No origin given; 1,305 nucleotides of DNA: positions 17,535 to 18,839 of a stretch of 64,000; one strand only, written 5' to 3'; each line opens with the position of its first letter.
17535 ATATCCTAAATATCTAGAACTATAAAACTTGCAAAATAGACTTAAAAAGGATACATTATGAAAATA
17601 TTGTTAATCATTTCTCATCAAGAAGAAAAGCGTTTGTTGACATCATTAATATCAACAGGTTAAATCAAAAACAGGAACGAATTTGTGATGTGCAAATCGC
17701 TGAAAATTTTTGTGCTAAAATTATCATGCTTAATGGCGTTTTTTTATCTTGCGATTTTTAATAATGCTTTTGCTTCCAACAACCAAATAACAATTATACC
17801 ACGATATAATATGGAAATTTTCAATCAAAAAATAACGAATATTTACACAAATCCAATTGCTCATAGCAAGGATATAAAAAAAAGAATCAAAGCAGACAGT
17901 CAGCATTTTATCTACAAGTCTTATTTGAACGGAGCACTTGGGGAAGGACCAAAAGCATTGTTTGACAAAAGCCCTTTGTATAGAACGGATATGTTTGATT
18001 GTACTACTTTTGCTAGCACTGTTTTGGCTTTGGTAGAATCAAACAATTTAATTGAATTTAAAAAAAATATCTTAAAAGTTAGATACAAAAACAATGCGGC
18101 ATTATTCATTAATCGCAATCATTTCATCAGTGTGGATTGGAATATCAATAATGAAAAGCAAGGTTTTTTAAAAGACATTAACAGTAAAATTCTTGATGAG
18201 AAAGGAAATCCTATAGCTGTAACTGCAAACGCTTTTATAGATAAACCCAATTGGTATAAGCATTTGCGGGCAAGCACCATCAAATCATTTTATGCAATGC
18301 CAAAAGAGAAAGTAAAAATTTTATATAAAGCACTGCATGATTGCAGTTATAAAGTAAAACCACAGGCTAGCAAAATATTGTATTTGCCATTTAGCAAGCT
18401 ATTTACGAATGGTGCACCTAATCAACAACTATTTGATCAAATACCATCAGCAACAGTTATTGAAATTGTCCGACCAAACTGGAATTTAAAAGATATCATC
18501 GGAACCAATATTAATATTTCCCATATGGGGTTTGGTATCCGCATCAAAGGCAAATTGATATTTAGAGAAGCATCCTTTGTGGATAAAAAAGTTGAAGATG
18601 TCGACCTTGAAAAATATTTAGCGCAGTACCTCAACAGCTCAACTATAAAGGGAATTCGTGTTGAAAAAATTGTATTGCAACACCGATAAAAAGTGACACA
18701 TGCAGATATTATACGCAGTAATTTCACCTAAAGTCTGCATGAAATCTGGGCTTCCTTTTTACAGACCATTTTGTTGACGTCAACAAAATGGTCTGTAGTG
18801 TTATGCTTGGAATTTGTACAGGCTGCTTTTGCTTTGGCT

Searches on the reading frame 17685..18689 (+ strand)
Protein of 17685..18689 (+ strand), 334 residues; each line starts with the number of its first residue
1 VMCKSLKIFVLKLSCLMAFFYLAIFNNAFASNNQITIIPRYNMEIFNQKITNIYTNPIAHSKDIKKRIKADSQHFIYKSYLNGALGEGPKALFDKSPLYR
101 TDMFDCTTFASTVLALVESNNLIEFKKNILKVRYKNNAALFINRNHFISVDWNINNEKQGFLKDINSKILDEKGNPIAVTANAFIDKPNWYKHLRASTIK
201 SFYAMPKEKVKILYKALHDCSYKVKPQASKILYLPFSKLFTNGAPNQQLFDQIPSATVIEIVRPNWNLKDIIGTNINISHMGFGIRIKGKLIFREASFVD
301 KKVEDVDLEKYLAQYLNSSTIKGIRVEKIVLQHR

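Call 20: search_protein_families(library=pfam, proteins=[window:17685-18689:+], max_evalue=0.01)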
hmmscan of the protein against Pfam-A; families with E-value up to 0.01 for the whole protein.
window:17685-18689:+ (334 aa): 1 family
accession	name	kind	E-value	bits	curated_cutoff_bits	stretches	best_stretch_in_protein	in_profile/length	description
PF07313.18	AmiA-like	-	3.6e-36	125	27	1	72-314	3-198/202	N-acetylmuramoyl-L-alanine amidase-like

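Call 21: search_protein_families(library=padloc, proteins=[window:17685-18689:+], max_evalue=0.01)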
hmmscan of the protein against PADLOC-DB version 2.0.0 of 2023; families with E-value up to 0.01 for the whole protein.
window:17685-18689:+ (334 aa): 0 families

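Call 37: find_encoding_contigs(protein=window:17685-18689:+, flank=10000, max_places=8)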
Protein window:17685-18689:+ (334 aa): no gene with exactly this product is on record in the collection.
